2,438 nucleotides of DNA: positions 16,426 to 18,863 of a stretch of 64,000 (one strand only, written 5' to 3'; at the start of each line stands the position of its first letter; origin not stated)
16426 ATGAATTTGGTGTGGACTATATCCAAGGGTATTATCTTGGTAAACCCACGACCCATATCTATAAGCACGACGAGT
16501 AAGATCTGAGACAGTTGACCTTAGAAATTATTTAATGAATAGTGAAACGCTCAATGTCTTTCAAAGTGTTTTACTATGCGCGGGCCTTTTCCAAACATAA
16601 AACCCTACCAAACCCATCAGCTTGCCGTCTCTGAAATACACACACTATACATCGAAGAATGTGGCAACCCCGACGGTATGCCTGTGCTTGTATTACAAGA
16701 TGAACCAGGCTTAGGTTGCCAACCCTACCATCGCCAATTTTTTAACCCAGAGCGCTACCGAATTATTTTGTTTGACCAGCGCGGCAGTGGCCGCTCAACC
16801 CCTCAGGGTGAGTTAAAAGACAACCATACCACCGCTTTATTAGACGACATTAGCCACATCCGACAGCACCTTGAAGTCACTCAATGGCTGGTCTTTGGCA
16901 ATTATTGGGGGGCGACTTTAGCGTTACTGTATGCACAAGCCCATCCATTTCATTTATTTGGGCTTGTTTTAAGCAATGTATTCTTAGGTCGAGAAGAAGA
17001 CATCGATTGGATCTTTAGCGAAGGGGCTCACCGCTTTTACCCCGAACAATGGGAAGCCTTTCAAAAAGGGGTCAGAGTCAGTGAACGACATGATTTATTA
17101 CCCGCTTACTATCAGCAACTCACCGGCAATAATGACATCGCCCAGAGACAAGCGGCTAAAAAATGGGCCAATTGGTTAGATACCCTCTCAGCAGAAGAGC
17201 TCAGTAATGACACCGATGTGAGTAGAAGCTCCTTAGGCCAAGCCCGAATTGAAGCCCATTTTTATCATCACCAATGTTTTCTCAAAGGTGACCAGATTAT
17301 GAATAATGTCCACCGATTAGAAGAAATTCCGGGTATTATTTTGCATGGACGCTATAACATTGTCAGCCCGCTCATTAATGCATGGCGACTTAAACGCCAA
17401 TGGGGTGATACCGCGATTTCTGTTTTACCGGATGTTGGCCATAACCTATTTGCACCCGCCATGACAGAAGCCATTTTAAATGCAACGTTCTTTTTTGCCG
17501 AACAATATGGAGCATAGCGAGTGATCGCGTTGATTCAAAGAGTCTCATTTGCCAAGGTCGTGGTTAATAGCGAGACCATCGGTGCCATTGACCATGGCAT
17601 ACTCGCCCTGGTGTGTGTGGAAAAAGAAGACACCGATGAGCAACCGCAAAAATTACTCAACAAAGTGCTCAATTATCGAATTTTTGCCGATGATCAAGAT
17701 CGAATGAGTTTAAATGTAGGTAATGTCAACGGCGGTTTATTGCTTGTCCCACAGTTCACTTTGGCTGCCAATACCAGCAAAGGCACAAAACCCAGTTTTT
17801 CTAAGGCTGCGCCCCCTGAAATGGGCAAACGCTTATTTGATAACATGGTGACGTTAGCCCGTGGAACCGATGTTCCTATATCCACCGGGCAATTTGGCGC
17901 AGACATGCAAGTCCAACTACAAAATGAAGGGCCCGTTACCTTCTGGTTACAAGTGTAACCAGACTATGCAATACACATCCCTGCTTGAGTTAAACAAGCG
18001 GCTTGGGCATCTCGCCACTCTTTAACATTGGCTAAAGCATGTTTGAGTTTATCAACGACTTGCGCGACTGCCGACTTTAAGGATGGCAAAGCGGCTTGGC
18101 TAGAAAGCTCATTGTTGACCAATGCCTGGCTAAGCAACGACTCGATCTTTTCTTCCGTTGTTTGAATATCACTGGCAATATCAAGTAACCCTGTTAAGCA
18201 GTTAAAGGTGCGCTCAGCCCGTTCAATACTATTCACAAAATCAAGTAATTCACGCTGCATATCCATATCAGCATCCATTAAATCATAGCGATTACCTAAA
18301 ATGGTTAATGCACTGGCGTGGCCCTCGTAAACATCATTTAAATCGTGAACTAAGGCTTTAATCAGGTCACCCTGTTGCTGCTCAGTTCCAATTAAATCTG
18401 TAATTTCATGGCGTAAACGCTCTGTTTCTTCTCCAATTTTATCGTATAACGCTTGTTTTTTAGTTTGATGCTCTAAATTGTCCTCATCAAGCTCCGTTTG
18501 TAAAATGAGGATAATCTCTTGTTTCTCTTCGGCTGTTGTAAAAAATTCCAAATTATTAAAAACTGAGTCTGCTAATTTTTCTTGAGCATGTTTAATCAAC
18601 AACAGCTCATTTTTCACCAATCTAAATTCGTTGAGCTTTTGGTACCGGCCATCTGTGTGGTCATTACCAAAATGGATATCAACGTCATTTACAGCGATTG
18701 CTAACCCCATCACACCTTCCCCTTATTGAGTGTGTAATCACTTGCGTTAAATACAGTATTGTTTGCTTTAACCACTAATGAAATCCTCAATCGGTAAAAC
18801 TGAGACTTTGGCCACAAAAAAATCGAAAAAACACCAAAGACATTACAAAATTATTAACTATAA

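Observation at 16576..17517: Full-length proline iminopeptidase pseudoenzyme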

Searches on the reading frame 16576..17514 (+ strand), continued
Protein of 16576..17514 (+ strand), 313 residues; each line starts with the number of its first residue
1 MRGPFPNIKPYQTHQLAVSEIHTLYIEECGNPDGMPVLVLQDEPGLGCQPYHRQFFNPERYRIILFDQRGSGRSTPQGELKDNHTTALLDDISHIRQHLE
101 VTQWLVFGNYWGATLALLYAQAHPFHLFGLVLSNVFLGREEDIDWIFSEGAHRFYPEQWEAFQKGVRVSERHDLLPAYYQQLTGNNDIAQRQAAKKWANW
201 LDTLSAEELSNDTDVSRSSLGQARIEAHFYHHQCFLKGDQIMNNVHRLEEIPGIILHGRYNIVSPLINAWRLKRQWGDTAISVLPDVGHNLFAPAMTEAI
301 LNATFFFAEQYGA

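Call 56: list_cluster_members(proteins=[P0043, P0058, P0083, P0117, P0122, P0002, P0159, P0128])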
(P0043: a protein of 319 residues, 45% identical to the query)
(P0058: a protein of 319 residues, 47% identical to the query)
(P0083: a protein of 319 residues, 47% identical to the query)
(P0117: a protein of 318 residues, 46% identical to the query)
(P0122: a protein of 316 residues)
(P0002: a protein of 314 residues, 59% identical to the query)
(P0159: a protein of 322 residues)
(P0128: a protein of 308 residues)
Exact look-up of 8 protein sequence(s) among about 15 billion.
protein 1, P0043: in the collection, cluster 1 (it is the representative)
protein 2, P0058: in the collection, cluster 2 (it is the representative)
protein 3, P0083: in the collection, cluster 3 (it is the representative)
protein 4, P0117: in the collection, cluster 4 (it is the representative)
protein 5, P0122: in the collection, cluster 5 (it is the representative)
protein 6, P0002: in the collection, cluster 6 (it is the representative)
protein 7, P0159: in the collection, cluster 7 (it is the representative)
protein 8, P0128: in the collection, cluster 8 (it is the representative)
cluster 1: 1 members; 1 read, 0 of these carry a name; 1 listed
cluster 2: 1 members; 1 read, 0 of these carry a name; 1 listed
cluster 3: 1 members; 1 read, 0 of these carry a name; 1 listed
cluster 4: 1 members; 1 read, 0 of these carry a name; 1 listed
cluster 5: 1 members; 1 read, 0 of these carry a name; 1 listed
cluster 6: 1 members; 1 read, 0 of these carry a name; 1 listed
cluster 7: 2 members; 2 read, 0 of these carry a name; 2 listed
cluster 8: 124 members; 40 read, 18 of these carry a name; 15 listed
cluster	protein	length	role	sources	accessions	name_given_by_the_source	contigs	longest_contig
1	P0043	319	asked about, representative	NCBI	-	-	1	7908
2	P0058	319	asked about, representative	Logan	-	-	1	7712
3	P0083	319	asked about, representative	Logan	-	-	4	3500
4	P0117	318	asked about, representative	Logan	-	-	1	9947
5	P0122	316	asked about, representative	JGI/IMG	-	-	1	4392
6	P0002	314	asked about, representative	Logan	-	-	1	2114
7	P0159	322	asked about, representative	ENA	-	-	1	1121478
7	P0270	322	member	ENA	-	-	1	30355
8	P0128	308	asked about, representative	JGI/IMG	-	proline iminopeptidase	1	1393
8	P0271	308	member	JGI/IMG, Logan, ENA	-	proline iminopeptidase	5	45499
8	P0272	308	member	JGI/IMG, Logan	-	proline iminopeptidase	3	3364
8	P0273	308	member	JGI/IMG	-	proline iminopeptidase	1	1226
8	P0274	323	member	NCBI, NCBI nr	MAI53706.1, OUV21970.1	MAG: prolyl aminopeptidase [Gammaproteobacteria bacterium TMED95] | prolyl aminopeptidase [Gammaproteobacteria bacterium]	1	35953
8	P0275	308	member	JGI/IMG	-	proline iminopeptidase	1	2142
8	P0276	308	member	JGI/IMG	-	proline iminopeptidase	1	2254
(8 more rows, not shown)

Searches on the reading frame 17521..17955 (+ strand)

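Call 3: search_protein_families(library=pfam, proteins=[window:17521-17955:+], max_evalue=0.01)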
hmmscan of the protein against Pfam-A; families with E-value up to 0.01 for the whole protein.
window:17521-17955:+ (145 aa): 1 family
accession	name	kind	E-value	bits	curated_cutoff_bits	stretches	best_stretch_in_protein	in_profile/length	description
PF02580.21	Tyr_Deacylase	-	4.1e-51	173.5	25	1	3-144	2-144/144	D-Tyr-tRNA(Tyr) deacylase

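Call 4: search_protein_families(library=ncbifam, proteins=[window:17521-17955:+], max_evalue=0.01)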
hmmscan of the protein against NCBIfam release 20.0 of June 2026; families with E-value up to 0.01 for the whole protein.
window:17521-17955:+ (145 aa): 1 family
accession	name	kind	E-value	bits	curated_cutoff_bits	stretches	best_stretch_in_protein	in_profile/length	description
TIGR00256.1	TIGR00256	equivalog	3.4e-55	186.6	101.5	1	1-145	1-145/146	D-aminoacyl-tRNA deacylase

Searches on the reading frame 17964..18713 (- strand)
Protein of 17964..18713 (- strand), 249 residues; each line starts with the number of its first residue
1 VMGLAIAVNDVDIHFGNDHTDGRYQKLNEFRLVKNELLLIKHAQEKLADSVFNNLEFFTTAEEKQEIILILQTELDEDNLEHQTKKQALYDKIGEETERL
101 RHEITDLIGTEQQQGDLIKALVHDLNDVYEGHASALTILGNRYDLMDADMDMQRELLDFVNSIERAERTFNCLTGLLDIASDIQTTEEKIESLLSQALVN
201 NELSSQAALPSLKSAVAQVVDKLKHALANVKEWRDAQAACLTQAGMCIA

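Call 3: search_protein_families(library=pfam, proteins=[window:17964-18713:-], max_evalue=0.01)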
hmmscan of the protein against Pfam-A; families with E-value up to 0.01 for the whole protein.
window:17964-18713:- (249 aa): 1 family
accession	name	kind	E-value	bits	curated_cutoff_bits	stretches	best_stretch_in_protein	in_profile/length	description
PF04778.17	LMP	-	0.0029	18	26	0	93-158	70-134/158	LMP repeated region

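Call 57: search_protein_families(library=ncbifam, proteins=[window:17964-18713:-], max_evalue=0.01)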
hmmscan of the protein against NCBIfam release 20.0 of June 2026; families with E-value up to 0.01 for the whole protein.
window:17964-18713:- (249 aa): 0 families

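Call 58: search_solved_structures(query=window:17964-18713:-, max_evalue=0.1)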
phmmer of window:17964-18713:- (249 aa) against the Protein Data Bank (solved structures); distinct sequences matched with E-value up to 0.1: 0.
